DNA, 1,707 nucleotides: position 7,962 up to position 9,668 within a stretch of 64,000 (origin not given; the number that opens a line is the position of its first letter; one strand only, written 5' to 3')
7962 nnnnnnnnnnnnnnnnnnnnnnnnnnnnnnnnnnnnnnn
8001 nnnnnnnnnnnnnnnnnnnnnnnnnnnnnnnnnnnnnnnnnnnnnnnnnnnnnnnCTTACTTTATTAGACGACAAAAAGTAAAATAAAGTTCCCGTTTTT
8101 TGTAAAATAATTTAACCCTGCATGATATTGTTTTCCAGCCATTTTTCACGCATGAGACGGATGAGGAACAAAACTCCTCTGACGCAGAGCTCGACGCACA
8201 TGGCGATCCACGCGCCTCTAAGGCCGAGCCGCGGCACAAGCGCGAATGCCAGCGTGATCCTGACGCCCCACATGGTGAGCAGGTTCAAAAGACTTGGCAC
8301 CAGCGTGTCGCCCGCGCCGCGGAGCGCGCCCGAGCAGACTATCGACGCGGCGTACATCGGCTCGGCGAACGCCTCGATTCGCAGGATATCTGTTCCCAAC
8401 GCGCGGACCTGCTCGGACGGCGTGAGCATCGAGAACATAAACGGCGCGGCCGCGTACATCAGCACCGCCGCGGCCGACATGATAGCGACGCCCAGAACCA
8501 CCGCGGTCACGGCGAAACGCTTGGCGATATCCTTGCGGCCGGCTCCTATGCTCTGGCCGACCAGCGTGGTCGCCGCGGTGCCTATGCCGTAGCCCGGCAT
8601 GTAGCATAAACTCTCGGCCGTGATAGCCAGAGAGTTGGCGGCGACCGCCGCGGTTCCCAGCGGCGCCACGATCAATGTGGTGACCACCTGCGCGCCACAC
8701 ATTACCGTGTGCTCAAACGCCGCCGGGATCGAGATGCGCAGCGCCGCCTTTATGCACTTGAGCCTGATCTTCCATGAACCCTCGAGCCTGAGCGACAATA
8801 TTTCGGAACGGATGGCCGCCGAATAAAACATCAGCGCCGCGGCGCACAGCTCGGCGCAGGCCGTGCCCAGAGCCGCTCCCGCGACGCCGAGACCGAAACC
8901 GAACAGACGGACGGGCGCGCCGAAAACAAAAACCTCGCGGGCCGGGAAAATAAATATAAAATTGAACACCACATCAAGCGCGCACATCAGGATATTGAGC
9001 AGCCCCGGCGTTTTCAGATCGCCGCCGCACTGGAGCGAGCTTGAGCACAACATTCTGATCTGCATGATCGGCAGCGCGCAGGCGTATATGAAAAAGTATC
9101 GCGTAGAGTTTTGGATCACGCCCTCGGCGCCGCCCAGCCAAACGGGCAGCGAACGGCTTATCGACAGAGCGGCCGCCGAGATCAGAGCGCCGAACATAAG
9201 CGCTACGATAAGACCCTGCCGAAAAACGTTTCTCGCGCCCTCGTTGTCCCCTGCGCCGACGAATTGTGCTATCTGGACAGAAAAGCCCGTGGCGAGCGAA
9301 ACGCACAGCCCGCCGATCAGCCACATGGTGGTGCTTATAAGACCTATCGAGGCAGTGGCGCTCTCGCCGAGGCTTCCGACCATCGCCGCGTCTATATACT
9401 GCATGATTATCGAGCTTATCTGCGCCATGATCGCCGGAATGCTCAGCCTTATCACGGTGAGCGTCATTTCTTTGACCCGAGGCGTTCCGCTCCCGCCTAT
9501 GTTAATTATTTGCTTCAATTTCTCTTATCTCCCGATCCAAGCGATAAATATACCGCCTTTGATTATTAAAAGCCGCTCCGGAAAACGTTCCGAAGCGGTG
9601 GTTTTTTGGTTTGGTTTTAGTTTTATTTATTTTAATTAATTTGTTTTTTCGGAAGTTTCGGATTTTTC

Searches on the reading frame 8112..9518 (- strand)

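Call 19: search_protein_families(library=pfam, proteins=[window:8112-9518:-], max_evalue=0.001)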
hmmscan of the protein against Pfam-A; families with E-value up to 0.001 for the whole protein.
window:8112-9518:- (468 aa): 1 family
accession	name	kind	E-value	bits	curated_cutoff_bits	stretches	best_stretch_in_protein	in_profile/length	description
PF01554.23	MatE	-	3.7e-49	167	24.9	2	265-425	1-160/161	MatE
